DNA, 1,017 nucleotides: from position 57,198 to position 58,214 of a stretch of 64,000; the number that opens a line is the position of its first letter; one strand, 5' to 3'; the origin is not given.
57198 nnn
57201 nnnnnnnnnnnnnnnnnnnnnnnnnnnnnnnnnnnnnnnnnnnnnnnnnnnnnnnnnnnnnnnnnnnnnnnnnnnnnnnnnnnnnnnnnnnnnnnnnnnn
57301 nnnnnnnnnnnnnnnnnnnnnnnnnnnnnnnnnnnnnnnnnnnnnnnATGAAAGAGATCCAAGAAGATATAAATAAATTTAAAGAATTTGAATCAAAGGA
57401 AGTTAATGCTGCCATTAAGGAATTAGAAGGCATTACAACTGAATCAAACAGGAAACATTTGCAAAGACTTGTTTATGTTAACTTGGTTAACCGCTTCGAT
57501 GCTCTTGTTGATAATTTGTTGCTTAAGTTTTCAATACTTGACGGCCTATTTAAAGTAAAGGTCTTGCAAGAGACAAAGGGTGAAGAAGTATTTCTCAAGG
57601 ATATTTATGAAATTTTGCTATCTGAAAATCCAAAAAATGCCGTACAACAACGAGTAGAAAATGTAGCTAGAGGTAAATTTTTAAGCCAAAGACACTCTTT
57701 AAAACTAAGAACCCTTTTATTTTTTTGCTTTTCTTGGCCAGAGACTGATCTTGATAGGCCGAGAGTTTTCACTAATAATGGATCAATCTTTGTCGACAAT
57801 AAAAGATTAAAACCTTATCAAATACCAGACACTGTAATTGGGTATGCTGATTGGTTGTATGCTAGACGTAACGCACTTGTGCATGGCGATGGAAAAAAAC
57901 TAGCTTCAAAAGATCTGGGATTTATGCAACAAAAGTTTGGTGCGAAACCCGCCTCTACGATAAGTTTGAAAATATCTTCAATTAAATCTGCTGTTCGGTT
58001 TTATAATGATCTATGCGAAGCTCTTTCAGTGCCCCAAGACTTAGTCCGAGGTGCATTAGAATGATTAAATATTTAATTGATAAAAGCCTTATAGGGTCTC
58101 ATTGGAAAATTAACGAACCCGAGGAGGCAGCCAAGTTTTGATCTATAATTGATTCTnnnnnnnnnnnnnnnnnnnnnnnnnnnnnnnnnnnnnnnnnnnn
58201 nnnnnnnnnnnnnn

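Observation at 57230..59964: tRNA-Gln-adjacent low-GC block: HEPN-motif protein + PnuC-like transporter + Zn-ribbon + Nudix + nucleoside-deoxyribosyltransferase-like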

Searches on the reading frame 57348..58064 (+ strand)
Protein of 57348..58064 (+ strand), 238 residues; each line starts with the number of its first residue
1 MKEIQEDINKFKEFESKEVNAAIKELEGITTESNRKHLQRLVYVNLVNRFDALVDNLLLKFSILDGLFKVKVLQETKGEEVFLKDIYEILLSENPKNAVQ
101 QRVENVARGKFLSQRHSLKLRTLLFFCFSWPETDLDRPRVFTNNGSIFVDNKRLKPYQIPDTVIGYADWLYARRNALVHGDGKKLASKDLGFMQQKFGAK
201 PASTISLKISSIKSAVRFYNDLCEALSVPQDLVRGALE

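Call 4: search_protein_families(library=pfam, proteins=[window:57348-58064:+], max_evalue=1)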
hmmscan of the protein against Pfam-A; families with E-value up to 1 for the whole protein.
window:57348-58064:+ (238 aa): 1 family
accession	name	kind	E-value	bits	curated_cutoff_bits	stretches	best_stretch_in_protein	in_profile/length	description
PF02498.22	Bro-N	-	0.033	15.2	25.6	1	69-111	1-44/96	BRO family, N-terminal domain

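Call 6: search_protein_families(library=ncbifam, proteins=[window:57348-58064:+], max_evalue=1)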
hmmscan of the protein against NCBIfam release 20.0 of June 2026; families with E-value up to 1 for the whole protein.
window:57348-58064:+ (238 aa): 0 families

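Call 7: search_protein_families(library=padloc, proteins=[window:57348-58064:+], max_evalue=1)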
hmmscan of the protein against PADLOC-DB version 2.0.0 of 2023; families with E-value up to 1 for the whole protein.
window:57348-58064:+ (238 aa): 0 families

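Call 8: search_protein_families(library=phrogs, proteins=[window:57348-58064:+], max_evalue=1)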
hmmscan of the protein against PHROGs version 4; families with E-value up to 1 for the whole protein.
window:57348-58064:+ (238 aa): 0 families

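Call 13: find_homologous_proteins(query=window:57348-58064:+, max_evalue=0.001)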
Query window:57348-58064:+ (238 aa): 64 proteins with E <= 0.001 among 443 candidates.
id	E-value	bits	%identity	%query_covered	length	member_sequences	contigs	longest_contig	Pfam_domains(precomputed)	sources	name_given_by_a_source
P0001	6.7e-152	521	100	100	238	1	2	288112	-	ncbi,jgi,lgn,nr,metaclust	ncbi:MAG: hypothetical protein AB200_00415 [Parcubacteria bacterium C7867-005]|nr:MAG: hypothetical 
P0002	9.8e-106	370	73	97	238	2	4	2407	-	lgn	-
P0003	2.3e-103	363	69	100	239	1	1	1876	-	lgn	-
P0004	4.1e-99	349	68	97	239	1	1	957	-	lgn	-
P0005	3.7e-97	342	66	100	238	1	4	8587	-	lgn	-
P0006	7.2e-97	341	66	98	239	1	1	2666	-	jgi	jgi:hypothetical protein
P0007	4.8e-96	339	67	97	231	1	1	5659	-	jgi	jgi:hypothetical protein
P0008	1.2e-93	331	68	96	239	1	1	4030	-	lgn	-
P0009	2.5e-92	326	66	97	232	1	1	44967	-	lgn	-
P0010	5.0e-91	322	64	97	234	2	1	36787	-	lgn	-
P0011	1.3e-90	321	66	94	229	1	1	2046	-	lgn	-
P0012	2.4e-87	310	61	97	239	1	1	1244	-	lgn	-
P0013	1.9e-86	307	65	97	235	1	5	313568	-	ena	-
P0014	7.2e-84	299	59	100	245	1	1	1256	-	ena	-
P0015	1.1e-81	292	62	95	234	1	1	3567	-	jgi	jgi:hypothetical protein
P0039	1.6e-45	173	44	91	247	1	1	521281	-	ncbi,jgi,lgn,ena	ncbi:MAG: hypothetical protein WC553_01980 [Patescibacteria group bacterium]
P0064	2.1e-24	104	35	92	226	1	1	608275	-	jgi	jgi:hypothetical protein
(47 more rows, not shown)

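Call 16: search_solved_structures(query=A1, max_evalue=10, show_alignments=2)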
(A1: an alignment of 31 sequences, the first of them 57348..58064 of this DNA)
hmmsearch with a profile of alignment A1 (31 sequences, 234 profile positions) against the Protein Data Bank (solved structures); distinct sequences matched with E-value up to 10: 0.

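Call 18: find_encoding_contigs(protein=P0013, flank=6000, max_places=2)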
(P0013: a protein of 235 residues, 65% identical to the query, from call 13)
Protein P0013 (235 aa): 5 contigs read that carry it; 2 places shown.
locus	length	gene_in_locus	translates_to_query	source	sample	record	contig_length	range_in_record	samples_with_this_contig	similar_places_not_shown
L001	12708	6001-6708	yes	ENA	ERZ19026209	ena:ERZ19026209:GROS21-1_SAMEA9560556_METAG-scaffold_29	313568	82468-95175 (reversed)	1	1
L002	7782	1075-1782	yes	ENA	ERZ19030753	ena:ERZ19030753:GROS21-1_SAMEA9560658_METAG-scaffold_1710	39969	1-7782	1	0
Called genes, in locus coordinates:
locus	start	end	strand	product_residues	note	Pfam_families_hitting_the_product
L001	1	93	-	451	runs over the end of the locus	PF00239:Resolvase, PF07508:Recombinase, PF13408:Zn_ribbon_recom (weak)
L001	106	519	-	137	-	-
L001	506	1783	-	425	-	PF01555:N6_N4_Mtase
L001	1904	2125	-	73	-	-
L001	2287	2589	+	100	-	PF09397:FtsK_gamma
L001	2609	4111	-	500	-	PF02810:SEC-C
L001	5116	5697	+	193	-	-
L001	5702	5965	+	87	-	-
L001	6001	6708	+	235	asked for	-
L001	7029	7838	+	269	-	PF24827:AstE_AspA_cat, PF04952:AstE_AspA_hybrid (weak)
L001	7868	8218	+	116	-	-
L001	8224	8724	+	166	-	PF00293:NUDIX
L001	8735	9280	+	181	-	PF04173:DoxD (faint), PF07681:DoxX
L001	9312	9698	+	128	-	PF00293:NUDIX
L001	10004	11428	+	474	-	PF04055:Radical_SAM, PF13353:Fer4_12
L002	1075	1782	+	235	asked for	-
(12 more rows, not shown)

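Call 19: find_encoding_contigs(protein=P0039, flank=6000, max_places=2)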
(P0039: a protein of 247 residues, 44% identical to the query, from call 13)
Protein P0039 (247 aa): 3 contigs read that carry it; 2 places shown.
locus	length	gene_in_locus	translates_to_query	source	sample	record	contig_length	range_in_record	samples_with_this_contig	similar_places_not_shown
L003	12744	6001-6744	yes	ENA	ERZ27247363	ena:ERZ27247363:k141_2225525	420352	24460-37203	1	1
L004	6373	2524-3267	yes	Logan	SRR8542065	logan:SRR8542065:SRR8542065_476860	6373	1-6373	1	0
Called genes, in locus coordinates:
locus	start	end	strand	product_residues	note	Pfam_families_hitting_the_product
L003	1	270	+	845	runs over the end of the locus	PF00912:Transgly, PF00905:Transpeptidase, PF17957:Big_7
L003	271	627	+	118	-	-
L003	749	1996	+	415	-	PF04539:Sigma70_r3 (faint), PF04542:Sigma70_r2, PF04545:Sigma70_r4 (weak)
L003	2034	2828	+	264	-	PF01145:Band_7, PF13421:Band_7_1 (faint)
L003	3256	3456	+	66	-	-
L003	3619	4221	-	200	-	PF13563:2_5_RNA_ligase2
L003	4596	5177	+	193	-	-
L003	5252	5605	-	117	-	-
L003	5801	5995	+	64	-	-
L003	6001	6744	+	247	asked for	-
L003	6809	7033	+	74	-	PF13560:HTH_31, PF01381:HTH_3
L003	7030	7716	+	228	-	PF15515:MvaI_BcnI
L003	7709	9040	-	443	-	PF01555:N6_N4_Mtase, PF01170:UPF0020 (faint)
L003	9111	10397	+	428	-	PF05697:Trigger_N, PF00254:FKBP_C, PF05698:Trigger_C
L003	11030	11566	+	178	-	-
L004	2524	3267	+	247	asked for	-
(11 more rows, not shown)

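Call 20: find_encoding_contigs(protein=P0064, flank=6000, max_places=2)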
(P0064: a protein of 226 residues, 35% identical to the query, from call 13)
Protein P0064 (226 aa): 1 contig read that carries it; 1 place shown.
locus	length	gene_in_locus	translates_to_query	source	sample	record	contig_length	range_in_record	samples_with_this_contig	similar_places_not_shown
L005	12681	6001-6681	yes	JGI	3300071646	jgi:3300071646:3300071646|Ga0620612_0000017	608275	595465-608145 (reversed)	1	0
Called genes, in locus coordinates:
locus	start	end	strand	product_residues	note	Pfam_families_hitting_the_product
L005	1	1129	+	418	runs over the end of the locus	?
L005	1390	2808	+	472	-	PF09136:Glucodextran_B (faint), PF25023:TEN_YD-shell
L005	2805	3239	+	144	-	-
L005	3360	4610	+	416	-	PF09136:Glucodextran_B (weak), PF05593:RHS_repeat (faint), PF25023:TEN_YD-shell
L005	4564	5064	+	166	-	-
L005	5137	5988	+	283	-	PF05593:RHS_repeat (faint), PF09136:Glucodextran_B (weak)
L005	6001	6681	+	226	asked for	-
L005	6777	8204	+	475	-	PF28123:DUF8370, PF28130:DUF8371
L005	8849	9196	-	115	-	-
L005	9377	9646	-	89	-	-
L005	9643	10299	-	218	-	-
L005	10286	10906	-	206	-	-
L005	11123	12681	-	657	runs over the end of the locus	PF13481:AAA_25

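Call 22: find_related_loci(query=A1, collection=genome_contigs, flank=8000)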
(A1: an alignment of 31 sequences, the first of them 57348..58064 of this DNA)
Query A1 (238 aa) in genome_contigs; peptide patterns used: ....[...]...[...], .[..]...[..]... (x = any residue, [..] = any of these).
92 stretches matched a pattern; 42 encode a relative of the query (tblastn E <= 1e-3); 40 distinct loci.
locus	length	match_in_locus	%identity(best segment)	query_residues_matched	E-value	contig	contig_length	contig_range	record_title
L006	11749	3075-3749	50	1-224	8e-64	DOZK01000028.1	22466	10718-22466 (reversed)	MAG TPA_asm: Candidatus Nomurabacteria bacterium isolate UBA11704 contig_8840, whole genome shotgun sequence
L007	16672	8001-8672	48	1-223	3e-61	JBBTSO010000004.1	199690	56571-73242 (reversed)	MAG: Patescibacteria group bacterium isolate H41-bin155_1 H41_bin155_1_000000000004, whole genome shotgun sequence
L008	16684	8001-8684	44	1-226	2e-59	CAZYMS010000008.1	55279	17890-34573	MAG TPA_asm: uncultured Candidatus Saccharibacteria bacterium isolate SRP296810_co1_257 genome assembly, contig: NODE_45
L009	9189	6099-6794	42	1-236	3e-53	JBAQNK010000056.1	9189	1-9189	MAG: Minisyncoccia bacterium isolate MFD12002_ilm_asm_bin6 k127_16178, whole genome shotgun sequence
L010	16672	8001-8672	43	2-227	2e-51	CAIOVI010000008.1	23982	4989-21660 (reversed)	uncultured bacterium isolate MJ110830A_bin-153 genome assembly, contig: bin-153:08/63, whole genome shotgun sequence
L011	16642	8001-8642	44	7-222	4e-51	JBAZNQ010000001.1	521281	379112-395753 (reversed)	MAG: Patescibacteria group bacterium isolate SO_2017_LW4_73 scaffold_47_c1_LW137-91_2017, whole genome shotgun sequence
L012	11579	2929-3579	40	8-226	1e-50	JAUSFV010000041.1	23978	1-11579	MAG: bacterium isolate E14_maxbin.402 E14_k141_1090442, whole genome shotgun sequence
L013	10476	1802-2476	41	1-227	8e-51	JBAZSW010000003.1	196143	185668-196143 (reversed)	MAG: Parcubacteria group bacterium isolate SO_2017_GW1_184 NODE_544_length_196143_cov_5.876944_OW334_2017, whole genome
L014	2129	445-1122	38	8-238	2e-46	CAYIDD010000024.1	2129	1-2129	MAG TPA_asm: uncultured Candidatus Saccharibacteria bacterium isolate ERP119705_co18_166 genome assembly, contig: NODE_9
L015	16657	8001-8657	37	6-226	7e-40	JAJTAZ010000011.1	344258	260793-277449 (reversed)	MAG: Burkholderiales bacterium isolate MH_R1_2_6_11 k141_18742, whole genome shotgun sequence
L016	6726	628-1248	41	11-222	1e-38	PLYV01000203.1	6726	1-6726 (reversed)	MAG: Limisphaerales bacterium isolate palsa_1443 73.20120700_P3D.225_contig_281234, whole genome shotgun sequence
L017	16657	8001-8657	38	8-230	2e-38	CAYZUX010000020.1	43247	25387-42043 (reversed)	MAG TPA_asm: uncultured bacterium isolate binchicken_co20_391 genome assembly, contig: NODE_1980_length_43247_cov_8.2180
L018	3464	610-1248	39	8-223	4e-38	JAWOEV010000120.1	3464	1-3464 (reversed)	MAG: Lentisphaeria bacterium isolate BLK5-3.bin.99 k191_2712287, whole genome shotgun sequence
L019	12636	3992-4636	38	8-226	4e-38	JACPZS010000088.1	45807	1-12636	MAG: Verrucomicrobia bacterium isolate NC_groundwater_895_Pr1_S2p5_58_19 Montesol18_S2p5_coassembly_scaffold_398124, who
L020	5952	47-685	38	6-219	2e-37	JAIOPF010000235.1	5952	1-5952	MAG: Deltaproteobacteria bacterium isolate LakeFargette_0920_ALND_MAG_57_7 LacPavin_0920_ALND_scaffold_651012, whole gen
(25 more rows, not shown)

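Call 26: predict_structure(alignment_id=A1)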
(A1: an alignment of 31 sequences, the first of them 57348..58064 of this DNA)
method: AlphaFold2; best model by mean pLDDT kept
length: 238 residues; sequences in the alignment: 31
mean_pLDDT: 93.0   pTM: 0.89
mean pLDDT of the five models: 93.0, 91.7, 91.5, 91.2, 90.0
residues with pLDDT >= 90: 206; 70-90: 22; 50-70: 5; < 50: 5
segments of 3 or more residues with pLDDT < 50: 235-238
pLDDT, mean of each block of 10 residues (from residue 1): 94 97 96 95 98 98 95 88 88 94 94 97 96 94 94 91 98 96 95 96 95 98 87 49
secondary structure, 60 per line:
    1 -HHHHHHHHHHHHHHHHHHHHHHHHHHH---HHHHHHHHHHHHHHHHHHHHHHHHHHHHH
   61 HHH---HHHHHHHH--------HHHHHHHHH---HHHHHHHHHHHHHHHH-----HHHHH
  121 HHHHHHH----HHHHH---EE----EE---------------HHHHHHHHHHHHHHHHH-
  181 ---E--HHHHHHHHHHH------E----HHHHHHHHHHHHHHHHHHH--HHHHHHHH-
elements in order: H2-28 H32-63 H67-74 H83-91 H95-110 H116-127 H132-136 H163-179 H187-197 H209-227 H230-237

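Call 27: search_protein_representatives(alignment_id=A1)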
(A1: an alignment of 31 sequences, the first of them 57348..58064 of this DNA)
Query: 31 sequences, 234 profile positions. Proteins with E-value up to 0.001 (for the whole library): 102; up to 1e-10: 86; up to 1e-30: 57. The best 102 are listed.
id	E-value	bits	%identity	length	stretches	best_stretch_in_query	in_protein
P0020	4.4e-87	307.7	-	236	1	5-231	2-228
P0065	2.5e-84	298.7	-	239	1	1-229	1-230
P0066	4.2e-80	284.9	-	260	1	3-230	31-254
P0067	3.6e-77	275.3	-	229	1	4-230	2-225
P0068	8.7e-74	264.2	-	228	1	5-229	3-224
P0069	1.1e-72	260.6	-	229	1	4-229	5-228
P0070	1.5e-71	256.9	-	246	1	5-230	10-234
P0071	4.8e-71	255.3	-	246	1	7-230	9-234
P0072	3.4e-69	249.2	-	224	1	6-226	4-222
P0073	6.1e-69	248.4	-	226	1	1-227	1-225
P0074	1.7e-68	246.9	-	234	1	6-229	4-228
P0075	5.7e-68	245.2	-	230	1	5-230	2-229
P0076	2.3e-67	243.2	-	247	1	3-225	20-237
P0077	4.0e-67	242.4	-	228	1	8-230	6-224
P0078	6.5e-67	241.7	-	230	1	4-227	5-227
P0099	3.8e-51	190.1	-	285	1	7-227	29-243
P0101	7.6e-49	182.6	-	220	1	5-228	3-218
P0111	1.1e-39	152.6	-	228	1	6-229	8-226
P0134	2.0e-18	83.1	-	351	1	38-229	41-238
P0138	1.6e-15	73.5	-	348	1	14-226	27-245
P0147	1.3e-10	57.4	-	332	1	20-228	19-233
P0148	3.5e-10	56.1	-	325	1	11-228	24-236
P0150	8.6e-10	54.8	-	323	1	8-230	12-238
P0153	2.8e-08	49.9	-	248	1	40-231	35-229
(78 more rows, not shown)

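Call 29: search_protein_families(library=pfam, proteins=[P0134, P0138, P0147, P0148, P0150, P0153, P0099, P0064, P0111, P0101], max_evalue=1)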
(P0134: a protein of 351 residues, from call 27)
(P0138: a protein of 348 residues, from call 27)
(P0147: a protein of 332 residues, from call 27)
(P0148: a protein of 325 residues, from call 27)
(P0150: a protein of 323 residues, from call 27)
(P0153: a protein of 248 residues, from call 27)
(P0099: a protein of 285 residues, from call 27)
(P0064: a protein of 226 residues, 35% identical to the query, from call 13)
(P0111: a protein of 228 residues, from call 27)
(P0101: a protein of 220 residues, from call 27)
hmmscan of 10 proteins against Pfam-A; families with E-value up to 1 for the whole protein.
P0134 (351 aa): 1 family
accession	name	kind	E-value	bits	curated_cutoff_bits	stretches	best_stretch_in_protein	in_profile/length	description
PF22746.1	SHOCT-like_DUF2089-C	-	0.52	10.5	27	1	82-96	11-25/32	SHOCT-like domain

P0138 (348 aa): 2 families
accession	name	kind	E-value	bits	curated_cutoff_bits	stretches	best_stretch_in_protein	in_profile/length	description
PF08220.18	HTH_DeoR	-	0.039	14.2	21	1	302-338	13-49/57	DeoR-like helix-turn-helix domain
PF13545.12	HTH_Crp_2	-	0.19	12.2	27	1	313-345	32-63/70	Crp-like helix-turn-helix domain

P0147 (332 aa): 2 families
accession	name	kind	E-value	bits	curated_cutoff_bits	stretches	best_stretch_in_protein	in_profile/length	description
PF08220.18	HTH_DeoR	-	0.00073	19.7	21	1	279-311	10-42/57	DeoR-like helix-turn-helix domain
PF05043.19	Mga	-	0.98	10.5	21.1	0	282-310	29-57/87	Mga helix-turn-helix domain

P0148 (325 aa): 0 families

P0150 (323 aa): 2 families
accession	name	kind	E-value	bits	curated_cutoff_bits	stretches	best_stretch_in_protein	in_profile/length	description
PF05043.19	Mga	-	0.0042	18.1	21.1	1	291-321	24-54/87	Mga helix-turn-helix domain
PF08220.18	HTH_DeoR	-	0.0094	16.1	21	1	291-320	8-37/57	DeoR-like helix-turn-helix domain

P0153 (248 aa): 0 families

P0099 (285 aa): 4 families
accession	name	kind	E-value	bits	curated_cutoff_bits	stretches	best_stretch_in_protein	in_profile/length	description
PF07295.17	DUF1451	-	0.028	15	26.1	1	13-78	19-86/146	Zinc-ribbon containing domain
PF09731.14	Mitofilin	-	0.036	13.4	27.4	1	21-79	275-331/614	Mitochondrial inner membrane protein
PF14617.12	CMS1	-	0.049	13.4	35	1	4-126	15-122/250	U3-containing 90S pre-ribosomal complex subunit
PF02268.21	TFIIA_gamma_N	-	0.06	13.9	33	1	75-96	18-39/47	Transcription initiation factor IIA, gamma subunit, helical domain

P0064 (226 aa): 0 families

P0111 (228 aa): 0 families

P0101 (220 aa): 1 family
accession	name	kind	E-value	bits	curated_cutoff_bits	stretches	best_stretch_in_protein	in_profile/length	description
PF19634.4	DUF6137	-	0.12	12.8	25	1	22-52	20-50/82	Family of unknown function (DUF6137)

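Call 43: find_encoding_contigs(protein=P0009, flank=8000, max_places=1)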
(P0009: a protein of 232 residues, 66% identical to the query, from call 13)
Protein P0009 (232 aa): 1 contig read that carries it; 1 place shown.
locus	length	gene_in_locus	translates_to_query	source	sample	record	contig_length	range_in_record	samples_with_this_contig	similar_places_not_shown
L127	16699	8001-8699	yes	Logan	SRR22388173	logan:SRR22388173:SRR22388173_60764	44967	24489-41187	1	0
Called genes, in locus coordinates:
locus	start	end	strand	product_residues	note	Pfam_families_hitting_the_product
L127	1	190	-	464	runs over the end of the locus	PF05970:PIF1, PF13245:AAA_19, PF13401:AAA_22 (weak), PF13604:AAA_30, PF21530:Pif1_2B_dom (weak)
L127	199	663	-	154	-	-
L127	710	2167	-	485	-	PF03193:RsgA_GTPase (faint), PF00005:ABC_tran, PF02463:SMC_N (faint), PF13191:AAA_16 (faint), PF13401:AAA_22 (faint), PF13555:AAA_29 (faint), PF13304:AAA_21 (weak), PF00005:ABC_tran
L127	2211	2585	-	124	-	PF02411:MerT (weak)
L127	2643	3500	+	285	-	PF03734:YkuD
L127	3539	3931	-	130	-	PF07237:DUF1428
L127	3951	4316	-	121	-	PF01569:PAP2 (weak)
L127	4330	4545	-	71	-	-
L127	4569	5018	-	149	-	PF08570:DUF1761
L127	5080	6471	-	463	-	PF01266:DAO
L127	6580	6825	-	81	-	PF01541:GIY-YIG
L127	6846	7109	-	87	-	-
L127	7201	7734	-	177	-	-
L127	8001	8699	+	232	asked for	-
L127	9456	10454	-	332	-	PF07681:DoxX (faint)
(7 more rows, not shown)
